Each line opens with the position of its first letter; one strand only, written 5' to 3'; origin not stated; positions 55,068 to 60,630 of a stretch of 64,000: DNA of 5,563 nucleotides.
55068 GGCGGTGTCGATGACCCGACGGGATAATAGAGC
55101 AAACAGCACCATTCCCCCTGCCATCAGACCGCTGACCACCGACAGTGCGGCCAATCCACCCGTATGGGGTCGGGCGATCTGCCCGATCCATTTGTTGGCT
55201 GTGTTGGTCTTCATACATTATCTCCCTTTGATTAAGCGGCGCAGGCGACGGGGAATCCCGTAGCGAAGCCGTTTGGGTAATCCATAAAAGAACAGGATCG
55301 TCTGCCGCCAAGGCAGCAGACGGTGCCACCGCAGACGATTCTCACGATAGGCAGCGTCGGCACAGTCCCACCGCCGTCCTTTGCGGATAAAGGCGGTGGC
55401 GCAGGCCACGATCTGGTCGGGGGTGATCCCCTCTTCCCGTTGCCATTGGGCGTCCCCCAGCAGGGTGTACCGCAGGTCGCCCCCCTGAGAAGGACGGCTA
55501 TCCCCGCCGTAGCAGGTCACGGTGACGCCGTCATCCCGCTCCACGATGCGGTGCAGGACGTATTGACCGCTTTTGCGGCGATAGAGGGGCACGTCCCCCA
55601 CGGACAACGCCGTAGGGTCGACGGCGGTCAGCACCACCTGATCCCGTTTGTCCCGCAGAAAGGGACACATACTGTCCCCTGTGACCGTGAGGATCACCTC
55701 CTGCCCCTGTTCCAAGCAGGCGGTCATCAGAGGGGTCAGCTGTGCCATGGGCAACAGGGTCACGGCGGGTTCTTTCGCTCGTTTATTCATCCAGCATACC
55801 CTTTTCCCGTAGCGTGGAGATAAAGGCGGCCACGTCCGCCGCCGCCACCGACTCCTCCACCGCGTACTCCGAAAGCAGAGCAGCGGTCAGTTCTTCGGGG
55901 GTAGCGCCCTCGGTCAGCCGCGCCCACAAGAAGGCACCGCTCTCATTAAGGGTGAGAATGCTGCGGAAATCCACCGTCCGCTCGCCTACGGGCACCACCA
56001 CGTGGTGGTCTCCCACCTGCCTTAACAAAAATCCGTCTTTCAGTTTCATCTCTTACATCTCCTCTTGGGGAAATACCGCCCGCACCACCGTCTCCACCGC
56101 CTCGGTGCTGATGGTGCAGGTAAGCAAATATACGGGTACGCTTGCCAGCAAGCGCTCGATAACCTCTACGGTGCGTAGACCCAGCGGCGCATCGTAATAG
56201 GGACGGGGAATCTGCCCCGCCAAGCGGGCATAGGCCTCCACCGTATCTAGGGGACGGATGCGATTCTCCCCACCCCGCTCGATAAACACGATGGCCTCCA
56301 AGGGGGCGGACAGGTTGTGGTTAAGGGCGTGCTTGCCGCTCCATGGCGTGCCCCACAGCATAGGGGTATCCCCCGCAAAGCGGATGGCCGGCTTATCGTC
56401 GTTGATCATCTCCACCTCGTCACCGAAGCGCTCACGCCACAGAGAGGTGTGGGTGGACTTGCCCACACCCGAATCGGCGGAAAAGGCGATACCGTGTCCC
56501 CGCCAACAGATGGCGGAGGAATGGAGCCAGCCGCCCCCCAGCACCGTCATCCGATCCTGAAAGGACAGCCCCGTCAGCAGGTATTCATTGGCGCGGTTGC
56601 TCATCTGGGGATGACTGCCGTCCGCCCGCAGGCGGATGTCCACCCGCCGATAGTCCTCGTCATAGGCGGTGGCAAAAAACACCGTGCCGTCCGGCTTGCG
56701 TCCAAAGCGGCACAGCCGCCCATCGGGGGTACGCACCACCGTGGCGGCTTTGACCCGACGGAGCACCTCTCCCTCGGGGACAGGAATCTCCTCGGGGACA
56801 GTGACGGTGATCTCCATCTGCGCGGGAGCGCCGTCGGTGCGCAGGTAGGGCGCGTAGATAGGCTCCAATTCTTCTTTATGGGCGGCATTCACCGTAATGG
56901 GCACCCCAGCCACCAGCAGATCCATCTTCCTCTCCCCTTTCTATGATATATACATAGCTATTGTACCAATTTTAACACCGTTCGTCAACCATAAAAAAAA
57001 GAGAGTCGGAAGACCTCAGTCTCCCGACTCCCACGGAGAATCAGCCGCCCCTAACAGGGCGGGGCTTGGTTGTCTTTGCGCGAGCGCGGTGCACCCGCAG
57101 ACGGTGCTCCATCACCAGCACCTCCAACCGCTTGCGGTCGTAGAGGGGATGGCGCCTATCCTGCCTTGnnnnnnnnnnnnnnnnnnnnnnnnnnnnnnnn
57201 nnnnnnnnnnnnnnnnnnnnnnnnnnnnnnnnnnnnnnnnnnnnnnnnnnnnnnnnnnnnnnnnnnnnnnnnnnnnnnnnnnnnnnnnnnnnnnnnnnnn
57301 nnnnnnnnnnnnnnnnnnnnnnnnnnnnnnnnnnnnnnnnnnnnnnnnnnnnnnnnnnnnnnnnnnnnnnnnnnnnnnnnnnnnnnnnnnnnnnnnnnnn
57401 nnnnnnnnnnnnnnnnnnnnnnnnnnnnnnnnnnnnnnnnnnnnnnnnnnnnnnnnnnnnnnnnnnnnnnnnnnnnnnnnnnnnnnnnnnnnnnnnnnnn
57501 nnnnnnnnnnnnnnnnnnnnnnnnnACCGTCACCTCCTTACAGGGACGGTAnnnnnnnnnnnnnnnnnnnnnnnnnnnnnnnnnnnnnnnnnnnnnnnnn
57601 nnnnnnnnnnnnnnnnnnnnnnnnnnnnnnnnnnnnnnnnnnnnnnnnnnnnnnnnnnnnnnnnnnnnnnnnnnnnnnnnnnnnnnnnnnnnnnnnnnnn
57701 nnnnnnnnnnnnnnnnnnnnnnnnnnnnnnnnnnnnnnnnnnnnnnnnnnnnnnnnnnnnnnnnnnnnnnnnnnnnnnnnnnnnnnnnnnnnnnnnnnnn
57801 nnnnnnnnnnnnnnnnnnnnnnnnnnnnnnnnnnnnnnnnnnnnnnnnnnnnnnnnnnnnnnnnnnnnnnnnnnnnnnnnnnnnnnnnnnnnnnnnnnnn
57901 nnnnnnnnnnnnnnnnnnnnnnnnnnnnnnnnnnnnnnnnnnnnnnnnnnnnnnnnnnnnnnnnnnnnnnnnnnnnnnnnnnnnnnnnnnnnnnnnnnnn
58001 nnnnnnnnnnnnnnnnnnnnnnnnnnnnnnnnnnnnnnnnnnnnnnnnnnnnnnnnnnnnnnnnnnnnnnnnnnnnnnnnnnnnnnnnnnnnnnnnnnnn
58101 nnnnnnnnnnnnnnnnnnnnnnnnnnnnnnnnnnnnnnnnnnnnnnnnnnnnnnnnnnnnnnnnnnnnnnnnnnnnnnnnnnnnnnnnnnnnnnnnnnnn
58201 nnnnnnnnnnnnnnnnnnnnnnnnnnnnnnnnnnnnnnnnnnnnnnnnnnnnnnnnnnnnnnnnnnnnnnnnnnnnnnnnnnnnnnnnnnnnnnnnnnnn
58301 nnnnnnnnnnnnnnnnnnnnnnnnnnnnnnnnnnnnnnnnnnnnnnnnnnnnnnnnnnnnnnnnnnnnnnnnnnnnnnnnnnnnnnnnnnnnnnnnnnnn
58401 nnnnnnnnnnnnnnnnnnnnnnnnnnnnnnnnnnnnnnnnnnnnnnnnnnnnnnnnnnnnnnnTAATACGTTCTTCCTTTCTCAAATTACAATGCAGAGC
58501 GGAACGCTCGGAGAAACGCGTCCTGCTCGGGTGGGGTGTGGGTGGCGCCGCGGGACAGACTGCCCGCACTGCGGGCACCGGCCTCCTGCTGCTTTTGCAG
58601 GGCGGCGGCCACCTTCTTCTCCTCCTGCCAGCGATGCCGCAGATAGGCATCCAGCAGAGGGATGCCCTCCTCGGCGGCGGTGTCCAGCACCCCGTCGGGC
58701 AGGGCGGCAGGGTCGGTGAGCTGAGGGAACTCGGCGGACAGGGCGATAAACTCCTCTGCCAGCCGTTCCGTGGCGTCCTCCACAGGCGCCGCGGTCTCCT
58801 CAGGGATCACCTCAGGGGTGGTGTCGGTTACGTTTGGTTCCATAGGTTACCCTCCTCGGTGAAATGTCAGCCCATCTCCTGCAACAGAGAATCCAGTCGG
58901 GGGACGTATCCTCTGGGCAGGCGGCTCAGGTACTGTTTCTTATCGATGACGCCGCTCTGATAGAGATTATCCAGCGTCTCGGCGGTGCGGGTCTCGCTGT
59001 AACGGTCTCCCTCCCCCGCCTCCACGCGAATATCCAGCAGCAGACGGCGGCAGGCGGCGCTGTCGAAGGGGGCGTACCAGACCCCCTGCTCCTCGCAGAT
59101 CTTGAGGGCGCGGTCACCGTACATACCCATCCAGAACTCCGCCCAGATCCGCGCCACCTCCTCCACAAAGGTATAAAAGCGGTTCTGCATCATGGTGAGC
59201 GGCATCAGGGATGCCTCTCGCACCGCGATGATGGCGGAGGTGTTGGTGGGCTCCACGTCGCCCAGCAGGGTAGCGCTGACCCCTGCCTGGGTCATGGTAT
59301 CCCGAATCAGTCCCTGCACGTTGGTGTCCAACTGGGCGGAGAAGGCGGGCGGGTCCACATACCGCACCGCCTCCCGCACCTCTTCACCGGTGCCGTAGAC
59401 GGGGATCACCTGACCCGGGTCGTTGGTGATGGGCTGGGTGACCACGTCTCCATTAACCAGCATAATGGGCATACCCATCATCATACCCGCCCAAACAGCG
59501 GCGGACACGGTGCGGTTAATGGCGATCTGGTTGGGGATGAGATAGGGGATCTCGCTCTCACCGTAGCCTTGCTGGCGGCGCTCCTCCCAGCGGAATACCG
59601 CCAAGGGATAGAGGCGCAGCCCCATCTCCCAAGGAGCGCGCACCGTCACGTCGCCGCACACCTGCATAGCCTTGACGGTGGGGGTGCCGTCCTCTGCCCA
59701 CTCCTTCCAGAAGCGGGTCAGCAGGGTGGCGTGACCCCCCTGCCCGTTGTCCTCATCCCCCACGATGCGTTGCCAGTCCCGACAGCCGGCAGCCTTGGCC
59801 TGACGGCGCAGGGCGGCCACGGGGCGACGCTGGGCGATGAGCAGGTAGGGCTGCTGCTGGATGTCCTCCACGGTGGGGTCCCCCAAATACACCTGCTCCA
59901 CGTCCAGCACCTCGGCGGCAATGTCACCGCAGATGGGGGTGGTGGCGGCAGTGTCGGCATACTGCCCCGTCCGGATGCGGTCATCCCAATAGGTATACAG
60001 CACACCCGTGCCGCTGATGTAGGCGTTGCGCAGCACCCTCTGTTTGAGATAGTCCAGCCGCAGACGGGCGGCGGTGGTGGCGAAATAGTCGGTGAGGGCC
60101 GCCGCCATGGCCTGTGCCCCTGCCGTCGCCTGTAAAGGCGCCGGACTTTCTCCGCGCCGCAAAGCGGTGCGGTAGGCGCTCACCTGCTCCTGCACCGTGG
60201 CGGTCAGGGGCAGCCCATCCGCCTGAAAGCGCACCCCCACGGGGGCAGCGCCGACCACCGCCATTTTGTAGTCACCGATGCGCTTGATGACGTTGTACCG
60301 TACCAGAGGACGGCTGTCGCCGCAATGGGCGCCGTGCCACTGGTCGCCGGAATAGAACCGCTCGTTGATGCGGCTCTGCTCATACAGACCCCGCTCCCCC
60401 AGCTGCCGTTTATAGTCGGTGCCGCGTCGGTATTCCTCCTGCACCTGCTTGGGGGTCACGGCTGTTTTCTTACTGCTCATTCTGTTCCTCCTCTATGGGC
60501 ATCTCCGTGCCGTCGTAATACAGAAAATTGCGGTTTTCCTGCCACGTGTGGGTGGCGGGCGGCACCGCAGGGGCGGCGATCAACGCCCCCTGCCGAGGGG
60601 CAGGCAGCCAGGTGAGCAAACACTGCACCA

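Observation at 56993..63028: SOS-boxed, tail-less 'head-only' phage operon paralogous to the resident prophage head module (satellite-, GTA- or domesticated-capsid candidate)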

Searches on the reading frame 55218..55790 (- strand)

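Call 24: search_protein_families(library=ncbifam, proteins=[window:55218-55790:-], max_evalue=0.01)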
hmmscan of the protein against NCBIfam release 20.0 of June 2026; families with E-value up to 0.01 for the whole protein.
window:55218-55790:- (190 aa): 1 family
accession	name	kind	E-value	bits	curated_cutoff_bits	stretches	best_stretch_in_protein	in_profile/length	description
TIGR02228.1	sigpep_I_arch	equivalog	1.3e-06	28.4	51.85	1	20-92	22-92/158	signal peptidase I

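Call 25: search_protein_families(library=pfam, proteins=[window:55218-55790:-], max_evalue=0.01)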
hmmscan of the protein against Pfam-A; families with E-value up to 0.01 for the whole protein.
window:55218-55790:- (190 aa): 0 families

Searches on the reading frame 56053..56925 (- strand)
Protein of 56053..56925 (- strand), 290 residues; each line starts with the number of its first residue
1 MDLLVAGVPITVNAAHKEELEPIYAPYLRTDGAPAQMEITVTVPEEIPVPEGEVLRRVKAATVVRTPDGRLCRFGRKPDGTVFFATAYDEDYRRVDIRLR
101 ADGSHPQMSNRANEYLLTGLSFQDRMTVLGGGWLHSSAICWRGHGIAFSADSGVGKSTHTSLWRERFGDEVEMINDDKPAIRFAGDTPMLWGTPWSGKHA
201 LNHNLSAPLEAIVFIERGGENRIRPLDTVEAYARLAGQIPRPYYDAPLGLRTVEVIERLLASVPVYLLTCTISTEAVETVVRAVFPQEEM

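Call 24: search_protein_families(library=ncbifam, proteins=[window:56053-56925:-], max_evalue=0.01)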
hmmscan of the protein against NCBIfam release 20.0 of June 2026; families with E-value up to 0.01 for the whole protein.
window:56053-56925:- (290 aa): 1 family
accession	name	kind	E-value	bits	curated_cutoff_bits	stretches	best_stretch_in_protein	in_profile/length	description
TIGR04249.1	SCM_chp_ScmC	equivalog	0.00048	19.6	125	1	126-236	120-234/292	SynChlorMet cassette protein ScmC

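Call 25: search_protein_families(library=pfam, proteins=[window:56053-56925:-], max_evalue=0.01)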
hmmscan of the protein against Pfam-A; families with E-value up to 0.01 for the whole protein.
window:56053-56925:- (290 aa): 0 families

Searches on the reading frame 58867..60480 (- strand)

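Call 6: search_protein_families(library=pfam, proteins=[window:58867-60480:-], max_evalue=0.01)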
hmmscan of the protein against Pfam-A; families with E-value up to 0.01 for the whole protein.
window:58867-60480:- (537 aa): 2 families
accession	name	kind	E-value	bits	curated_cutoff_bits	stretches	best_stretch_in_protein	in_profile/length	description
PF16510.12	P22_portal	-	2.7e-06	26.6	26.1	1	264-455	247-446/594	Phage P22-like portal protein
PF12236.14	Head-tail_con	-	7.2e-05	21.8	27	1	290-365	248-323/489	Bacteriophage head to tail connecting protein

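Call 7: search_protein_families(library=phrogs, proteins=[window:58867-60480:-], max_evalue=0.01)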
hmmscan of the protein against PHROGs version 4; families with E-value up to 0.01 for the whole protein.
window:58867-60480:- (537 aa): 2 families
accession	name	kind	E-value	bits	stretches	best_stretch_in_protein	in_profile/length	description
phrog_156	-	head and packaging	2.9e-24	86.5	1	264-511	266-532/681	portal protein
phrog_332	-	connector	2.6e-07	30.4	1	287-404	256-377/560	head-tail adaptor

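Call 79: search_protein_families(library=ncbifam, proteins=[window:58867-60480:-], max_evalue=0.01)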
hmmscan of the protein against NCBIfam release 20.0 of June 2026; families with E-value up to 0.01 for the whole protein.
window:58867-60480:- (537 aa): 0 families

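Call 111: search_protein_families(library=padloc, proteins=[window:58867-60480:-], max_evalue=0.01)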
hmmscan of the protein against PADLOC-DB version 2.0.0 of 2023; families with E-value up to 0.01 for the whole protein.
window:58867-60480:- (537 aa): 0 families
